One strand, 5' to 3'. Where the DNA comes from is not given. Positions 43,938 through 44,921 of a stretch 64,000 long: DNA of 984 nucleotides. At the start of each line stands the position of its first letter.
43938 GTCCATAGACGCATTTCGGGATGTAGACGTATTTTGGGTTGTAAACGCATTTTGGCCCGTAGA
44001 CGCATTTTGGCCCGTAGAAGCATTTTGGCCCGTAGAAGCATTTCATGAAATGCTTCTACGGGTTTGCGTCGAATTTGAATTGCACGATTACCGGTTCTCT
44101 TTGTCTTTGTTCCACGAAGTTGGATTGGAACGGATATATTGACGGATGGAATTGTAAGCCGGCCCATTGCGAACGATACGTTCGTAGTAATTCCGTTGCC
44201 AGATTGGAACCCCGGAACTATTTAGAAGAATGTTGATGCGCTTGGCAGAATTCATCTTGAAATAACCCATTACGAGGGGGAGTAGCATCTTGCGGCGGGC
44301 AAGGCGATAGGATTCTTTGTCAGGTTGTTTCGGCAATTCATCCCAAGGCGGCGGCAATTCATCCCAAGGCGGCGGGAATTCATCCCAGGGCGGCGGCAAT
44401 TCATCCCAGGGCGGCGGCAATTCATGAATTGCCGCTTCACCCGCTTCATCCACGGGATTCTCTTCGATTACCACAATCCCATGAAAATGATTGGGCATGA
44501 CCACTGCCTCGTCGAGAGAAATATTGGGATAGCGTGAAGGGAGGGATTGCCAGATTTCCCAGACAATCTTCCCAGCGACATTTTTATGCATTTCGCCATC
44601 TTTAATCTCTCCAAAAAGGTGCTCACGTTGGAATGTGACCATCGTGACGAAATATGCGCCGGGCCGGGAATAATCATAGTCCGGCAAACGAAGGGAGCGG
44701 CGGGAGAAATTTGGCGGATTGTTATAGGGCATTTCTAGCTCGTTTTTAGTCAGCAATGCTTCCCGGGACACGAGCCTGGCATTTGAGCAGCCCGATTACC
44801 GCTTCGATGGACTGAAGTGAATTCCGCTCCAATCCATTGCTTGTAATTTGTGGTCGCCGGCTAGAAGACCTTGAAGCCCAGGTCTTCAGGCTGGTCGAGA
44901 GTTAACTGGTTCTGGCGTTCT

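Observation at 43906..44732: RAYT locus with two half-site tandem arrays, each ending in a related palindrome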

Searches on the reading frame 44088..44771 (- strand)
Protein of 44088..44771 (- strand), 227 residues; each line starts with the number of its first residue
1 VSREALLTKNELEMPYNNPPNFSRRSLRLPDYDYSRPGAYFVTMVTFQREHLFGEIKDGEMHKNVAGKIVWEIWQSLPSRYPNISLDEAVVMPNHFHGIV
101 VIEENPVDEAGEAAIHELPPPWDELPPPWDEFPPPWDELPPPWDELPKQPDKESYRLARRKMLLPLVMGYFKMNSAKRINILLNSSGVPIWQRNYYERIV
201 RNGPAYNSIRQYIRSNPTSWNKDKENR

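Call 7: search_protein_families(library=pfam, proteins=[window:44088-44771:-], max_evalue=0.01)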
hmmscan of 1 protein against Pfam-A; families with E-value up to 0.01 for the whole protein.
window:44088-44771:- (227 aa): 1 family
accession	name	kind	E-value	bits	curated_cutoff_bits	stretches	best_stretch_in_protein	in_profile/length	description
PF01797.21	Y1_Tnp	-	0.0061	17.1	23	0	162-215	63-120/121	Transposase IS200 like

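Call 8: search_protein_families(library=ncbifam, proteins=[window:44088-44771:-], max_evalue=0.01)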
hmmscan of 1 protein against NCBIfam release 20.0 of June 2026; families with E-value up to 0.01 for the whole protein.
window:44088-44771:- (227 aa): 1 family
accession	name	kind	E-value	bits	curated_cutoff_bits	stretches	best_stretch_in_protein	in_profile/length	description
NF047646.1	REP_Tyr_transpos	equivalog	1.3e-12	47.8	80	2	164-217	72-131/146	REP-associated tyrosine transposase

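Call 9: find_homologous_proteins(query=window:44091-44732:-)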
Query window:44091-44732:- (214 aa): 2626 proteins with E <= 0.001 among 3349 candidates; the best 120 are listed.
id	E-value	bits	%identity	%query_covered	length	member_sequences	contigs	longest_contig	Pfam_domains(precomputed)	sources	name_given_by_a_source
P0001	4.1e-145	499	100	100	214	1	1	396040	-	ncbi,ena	-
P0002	9.6e-91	322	72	100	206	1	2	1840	-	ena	-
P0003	6.8e-85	302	68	100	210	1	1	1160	-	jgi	jgi:REP element-mobilizing transposase RayT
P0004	1.8e-84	301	69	100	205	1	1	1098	-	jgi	jgi:REP element-mobilizing transposase RayT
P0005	2.7e-84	300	66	100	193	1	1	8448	-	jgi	jgi:putative transposase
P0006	3.2e-84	300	67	100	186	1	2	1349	-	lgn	-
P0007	5.2e-82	293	65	100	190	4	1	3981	-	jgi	jgi:REP element-mobilizing transposase RayT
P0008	2.6e-81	291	65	100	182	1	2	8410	-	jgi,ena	-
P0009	2.6e-77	278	61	100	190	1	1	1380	-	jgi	jgi:putative transposase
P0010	4.2e-74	267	63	98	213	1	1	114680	-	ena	-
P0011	1.0e-72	263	63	96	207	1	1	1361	PF01797.22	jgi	jgi:putative transposase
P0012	1.4e-72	262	62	95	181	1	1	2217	-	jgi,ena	-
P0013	4.7e-70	254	58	100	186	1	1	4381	-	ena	-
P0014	1.6e-69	252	61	97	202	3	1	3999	PF01797.22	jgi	jgi:putative transposase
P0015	9.0e-66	240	65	86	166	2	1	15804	-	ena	-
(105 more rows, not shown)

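Call 13: find_encoding_contigs(protein=P0001, flank=10000, max_places=6)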
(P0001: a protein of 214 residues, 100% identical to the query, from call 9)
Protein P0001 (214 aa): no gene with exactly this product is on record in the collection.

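Call 14: find_related_loci(query=A1, collection=genome_contigs, flank=10000)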
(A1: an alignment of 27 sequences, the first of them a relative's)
Query A1 (214 aa) in genome_contigs; peptide patterns used: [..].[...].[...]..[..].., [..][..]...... (x = any residue, [..] = any of these).
600 stretches matched a pattern (row limit reached: there are more); 514 encode a relative of the query (tblastn E <= 1e-3); the best 80 are kept; 80 distinct loci.
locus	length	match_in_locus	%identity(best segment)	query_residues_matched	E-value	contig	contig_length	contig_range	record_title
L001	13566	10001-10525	52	5-213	1e-63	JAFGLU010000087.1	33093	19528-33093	MAG: Anaerolineaceae bacterium isolate Zod_Metabat.414 k87_8596735, whole genome shotgun sequence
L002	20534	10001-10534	55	17-214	8e-63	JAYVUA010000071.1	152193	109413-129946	MAG: Anaerolineales bacterium isolate GL74_UP_metabat_203 GL74_UP_metabat_203_70, whole genome shotgun sequence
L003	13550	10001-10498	53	11-213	3e-62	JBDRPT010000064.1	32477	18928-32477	MAG: Chloroflexota bacterium isolate MEGAHIT-group-2.133 k141_74063, whole genome shotgun sequence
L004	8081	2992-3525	50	5-213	4e-59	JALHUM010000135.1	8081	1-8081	MAG: Anaerolineales bacterium isolate PFL50 seq_1627451, whole genome shotgun sequence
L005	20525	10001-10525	46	5-213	1e-54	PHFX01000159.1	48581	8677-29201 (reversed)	MAG: Candidatus Brocadia sp. WS118 scaffold_23, whole genome shotgun sequence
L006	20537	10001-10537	48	11-213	1e-53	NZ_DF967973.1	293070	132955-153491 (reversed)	Longilinea arvoryzae strain KOME-1, whole genome shotgun sequence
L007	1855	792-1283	47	11-213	1e-50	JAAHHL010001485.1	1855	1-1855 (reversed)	MAG: Caldora sp. SIO3E6 3E6_NODE_1485, whole genome shotgun sequence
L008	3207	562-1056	45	11-213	2e-49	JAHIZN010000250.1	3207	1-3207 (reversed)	MAG: bacterium isolate Modern_marine.mb.176 Modern_marine.mb.176_k141_1275634, whole genome shotgun sequence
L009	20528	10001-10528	44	11-213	2e-49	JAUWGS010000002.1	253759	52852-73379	MAG: Planctomycetales bacterium isolate CSMAG_2248 CSMAG_2248_k141_2795664_length_253759_cov_35.6698, whole genome shotg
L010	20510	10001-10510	45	8-214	7e-49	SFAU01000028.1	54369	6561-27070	MAG: Microcystis novacekii Mn_MB_F_20050700_S1 S1_28, whole genome shotgun sequence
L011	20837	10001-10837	38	4-212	1e-48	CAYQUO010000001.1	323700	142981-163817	MAG TPA_asm: uncultured Anaerolineaceae bacterium isolate binchicken_co74_278 genome assembly, contig: NODE_15_length_32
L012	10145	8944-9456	41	13-212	2e-47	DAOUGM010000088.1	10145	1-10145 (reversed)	MAG TPA_asm: Anaerolineaceae bacterium isolate R69_173 k135_243074, whole genome shotgun sequence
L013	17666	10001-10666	40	2-210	7e-47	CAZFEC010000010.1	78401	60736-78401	MAG TPA_asm: uncultured Bacteroidia bacterium isolate SRP077602_co7_480 genome assembly, contig: NODE_1140_length_78401_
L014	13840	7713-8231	40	4-213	6e-46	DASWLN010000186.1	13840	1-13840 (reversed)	MAG TPA_asm: Candidatus Zixiibacteriota bacterium isolate SMAG_U2949 k141_250274, whole genome shotgun sequence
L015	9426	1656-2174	40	5-211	6e-45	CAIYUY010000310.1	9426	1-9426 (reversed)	MAG: uncultured Desulfuromonadales bacterium isolate F14_bin-0369 genome assembly, contig: bin-0369:310/369, whole genom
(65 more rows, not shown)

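Call 26: find_encoding_contigs(protein=P0005, flank=10000, max_places=4)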
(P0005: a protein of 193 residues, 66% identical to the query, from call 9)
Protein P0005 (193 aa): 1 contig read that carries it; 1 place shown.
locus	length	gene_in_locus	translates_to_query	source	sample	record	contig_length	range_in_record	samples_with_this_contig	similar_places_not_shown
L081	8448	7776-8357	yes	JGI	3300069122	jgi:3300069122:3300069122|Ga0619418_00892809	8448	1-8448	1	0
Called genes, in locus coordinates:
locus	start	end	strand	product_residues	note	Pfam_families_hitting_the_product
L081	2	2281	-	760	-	?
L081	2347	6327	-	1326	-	PF07517:SecA_DEAD, PF01043:SecA_PP_bind, PF21090:P-loop_SecA, PF07516:SecA_SW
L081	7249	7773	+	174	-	PF12724:Flavodoxin_5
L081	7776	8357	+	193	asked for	-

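Call 27: find_encoding_contigs(protein=P0008, flank=10000, max_places=4)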
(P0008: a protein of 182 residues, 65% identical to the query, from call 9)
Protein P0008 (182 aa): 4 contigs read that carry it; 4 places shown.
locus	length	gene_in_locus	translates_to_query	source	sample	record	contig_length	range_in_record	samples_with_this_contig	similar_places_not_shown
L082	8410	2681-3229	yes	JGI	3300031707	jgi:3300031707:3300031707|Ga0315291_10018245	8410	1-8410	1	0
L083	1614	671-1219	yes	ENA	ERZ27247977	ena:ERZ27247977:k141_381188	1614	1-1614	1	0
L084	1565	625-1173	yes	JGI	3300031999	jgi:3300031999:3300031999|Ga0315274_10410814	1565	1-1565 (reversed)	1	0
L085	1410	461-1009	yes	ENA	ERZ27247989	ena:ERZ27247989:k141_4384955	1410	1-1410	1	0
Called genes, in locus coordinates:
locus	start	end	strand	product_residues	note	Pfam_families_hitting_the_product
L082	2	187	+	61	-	?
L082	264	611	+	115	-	-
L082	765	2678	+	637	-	PF01555:N6_N4_Mtase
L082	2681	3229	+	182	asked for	-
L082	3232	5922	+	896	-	PF00270:DEAD (weak), PF04851:ResIII, PF19778:RE_endonuc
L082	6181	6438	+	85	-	PF24698:DUF7662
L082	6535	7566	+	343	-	-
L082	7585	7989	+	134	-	PF21818:DUF6884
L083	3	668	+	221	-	?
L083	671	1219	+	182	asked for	-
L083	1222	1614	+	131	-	?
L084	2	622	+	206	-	?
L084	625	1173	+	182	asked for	-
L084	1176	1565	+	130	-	?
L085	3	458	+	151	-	?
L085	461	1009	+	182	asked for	-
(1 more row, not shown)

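Call 28: find_encoding_contigs(protein=P0010, flank=10000, max_places=4)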
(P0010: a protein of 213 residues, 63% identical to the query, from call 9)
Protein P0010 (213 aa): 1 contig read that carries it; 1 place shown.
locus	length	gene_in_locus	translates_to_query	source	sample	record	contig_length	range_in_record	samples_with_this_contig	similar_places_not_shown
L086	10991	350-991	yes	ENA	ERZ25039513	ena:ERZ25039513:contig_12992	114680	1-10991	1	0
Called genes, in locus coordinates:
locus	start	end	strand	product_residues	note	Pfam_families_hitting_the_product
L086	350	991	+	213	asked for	-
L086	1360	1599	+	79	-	-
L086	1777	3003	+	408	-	-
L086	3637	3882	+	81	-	-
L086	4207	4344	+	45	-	-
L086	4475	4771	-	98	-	-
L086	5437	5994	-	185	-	PF14329:DUF4386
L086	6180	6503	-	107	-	-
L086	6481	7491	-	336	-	PF14329:DUF4386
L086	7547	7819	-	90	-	-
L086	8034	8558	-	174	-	PF17874:TPR_MalT, PF00196:GerE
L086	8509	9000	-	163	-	PF17874:TPR_MalT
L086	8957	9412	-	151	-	PF07719:TPR_2 (faint), PF13424:TPR_12 (faint), PF17874:TPR_MalT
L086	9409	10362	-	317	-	PF25873:WHD_MalT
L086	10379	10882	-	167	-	-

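Call 45: search_solved_structures(query=A1, max_evalue=0.01, show_alignments=1)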
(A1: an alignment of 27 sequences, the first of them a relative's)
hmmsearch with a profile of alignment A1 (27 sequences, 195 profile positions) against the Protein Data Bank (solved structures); distinct sequences matched with E-value up to 0.01: 1.
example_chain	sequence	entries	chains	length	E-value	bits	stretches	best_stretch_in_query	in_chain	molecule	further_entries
4er8_A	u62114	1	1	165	0.0042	20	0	156-186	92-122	TnpArep for protein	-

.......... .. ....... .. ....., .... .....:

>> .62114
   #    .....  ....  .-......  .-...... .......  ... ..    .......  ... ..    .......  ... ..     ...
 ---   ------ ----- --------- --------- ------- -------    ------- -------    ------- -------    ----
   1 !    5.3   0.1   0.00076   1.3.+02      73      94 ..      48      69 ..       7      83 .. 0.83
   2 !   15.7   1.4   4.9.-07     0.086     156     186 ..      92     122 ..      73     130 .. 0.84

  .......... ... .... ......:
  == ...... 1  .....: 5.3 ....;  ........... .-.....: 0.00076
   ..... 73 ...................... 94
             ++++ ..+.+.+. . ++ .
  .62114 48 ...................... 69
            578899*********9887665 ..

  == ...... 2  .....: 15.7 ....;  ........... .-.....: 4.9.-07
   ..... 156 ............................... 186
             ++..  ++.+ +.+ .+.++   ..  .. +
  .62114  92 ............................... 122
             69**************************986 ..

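Call 52: find_encoding_contigs(protein=P0002, flank=10000, max_places=3)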
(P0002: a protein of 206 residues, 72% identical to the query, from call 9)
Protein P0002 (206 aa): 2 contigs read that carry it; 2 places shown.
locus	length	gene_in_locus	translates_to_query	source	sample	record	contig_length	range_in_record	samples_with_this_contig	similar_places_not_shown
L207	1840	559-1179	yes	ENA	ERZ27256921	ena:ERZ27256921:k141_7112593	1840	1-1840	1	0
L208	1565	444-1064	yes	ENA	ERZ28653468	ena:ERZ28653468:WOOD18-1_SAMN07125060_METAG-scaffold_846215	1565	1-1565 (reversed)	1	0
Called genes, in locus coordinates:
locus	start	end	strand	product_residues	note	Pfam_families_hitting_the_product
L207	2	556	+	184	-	?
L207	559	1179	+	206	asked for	-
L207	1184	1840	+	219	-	?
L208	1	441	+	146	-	?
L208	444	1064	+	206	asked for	-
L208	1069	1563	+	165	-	?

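Call 53: find_encoding_contigs(protein=P0007, flank=10000, max_places=3)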
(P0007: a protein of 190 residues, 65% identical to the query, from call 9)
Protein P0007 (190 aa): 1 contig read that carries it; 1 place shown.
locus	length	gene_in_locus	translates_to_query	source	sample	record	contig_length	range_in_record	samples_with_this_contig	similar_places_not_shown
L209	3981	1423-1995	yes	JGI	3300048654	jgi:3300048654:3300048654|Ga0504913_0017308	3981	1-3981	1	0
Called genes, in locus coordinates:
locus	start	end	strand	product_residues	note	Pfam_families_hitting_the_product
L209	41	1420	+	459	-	PF01555:N6_N4_Mtase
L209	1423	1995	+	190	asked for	-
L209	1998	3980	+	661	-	?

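Call 54: find_encoding_contigs(protein=P0004, flank=10000, max_places=3)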
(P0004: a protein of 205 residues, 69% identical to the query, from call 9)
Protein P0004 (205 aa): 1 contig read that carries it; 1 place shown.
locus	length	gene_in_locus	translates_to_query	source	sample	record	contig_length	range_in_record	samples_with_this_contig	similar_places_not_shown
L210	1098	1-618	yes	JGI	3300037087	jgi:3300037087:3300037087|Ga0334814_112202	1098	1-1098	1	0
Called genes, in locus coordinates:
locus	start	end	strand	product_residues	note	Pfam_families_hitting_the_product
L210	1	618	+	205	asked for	?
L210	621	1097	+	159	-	?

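Call 55: find_encoding_contigs(protein=P0003, flank=10000, max_places=3)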
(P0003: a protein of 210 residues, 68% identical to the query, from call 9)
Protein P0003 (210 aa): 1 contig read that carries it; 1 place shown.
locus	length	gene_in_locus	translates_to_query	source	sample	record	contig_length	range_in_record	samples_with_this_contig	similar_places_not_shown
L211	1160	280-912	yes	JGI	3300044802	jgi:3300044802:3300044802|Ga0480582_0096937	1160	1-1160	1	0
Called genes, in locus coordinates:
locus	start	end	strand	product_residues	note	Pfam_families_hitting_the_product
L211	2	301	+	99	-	?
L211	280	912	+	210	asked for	-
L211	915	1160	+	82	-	?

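Call 60: list_cluster_members(proteins=[P0001])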
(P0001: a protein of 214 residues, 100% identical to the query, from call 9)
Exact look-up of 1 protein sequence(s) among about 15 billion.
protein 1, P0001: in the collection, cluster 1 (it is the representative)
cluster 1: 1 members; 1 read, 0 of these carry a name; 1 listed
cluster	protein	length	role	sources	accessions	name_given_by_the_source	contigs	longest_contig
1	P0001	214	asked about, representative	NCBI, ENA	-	-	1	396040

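Call 68: search_protein_families(library=pfam, proteins=[L082:765-2678:+, L082:3232-5922:+], max_evalue=0.01)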
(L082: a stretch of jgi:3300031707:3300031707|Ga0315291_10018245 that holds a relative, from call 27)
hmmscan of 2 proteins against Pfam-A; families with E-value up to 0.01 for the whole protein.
L082:765-2678:+ (637 aa): 1 family
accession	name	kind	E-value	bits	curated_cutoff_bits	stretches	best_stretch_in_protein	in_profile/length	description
PF01555.25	N6_N4_Mtase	-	8.4e-36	124.4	26.7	1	114-453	1-207/221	DNA methylase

L082:3232-5922:+ (896 aa): 5 families
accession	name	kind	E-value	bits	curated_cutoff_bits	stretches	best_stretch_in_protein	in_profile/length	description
PF19778.5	RE_endonuc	-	2.9e-35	120.8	23.4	1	780-891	2-107/108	Endonuclease domain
PF04851.21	ResIII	-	8.7e-12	45.7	22.5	1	91-253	21-162/164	Type III restriction enzyme, res subunit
PF00270.35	DEAD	-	6.8e-08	32.9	26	1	95-240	16-140/167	DEAD/DEAH box helicase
PF02562.22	PhoH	-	0.00029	20.9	27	1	101-184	27-92/205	PhoH-like protein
PF13401.12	AAA_22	-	0.0085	16.8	27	0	101-241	13-104/130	AAA domain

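Call 69: predict_structure(alignment_id=A1)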
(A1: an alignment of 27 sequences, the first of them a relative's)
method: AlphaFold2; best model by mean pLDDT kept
length: 214 residues; sequences in the alignment: 27
mean_pLDDT: 76.9   pTM: 0.71
mean pLDDT of the five models: 76.9, 76.5, 76.2, 73.1, 72.2
residues with pLDDT >= 90: 105; 70-90: 44; 50-70: 14; < 50: 51
segments of 3 or more residues with pLDDT < 50: 1-12, 94-123, 125-133
pLDDT, mean of each block of 10 residues (from residue 1): 37 67 92 94 96 98 96 97 96 46 35 42 46 58 74 93 96 87 81 92 91 76
secondary structure, 60 per line:
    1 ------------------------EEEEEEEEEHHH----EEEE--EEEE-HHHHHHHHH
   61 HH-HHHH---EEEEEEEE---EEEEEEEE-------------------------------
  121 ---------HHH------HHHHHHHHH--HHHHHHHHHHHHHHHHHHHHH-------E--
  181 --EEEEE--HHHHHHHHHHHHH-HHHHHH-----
elements in order: E25-33 E41-44 E47-50 H52-62 H64-67 E71-78 E82-89 H139-147 H150-170 E183-187 H190-202 H204-209
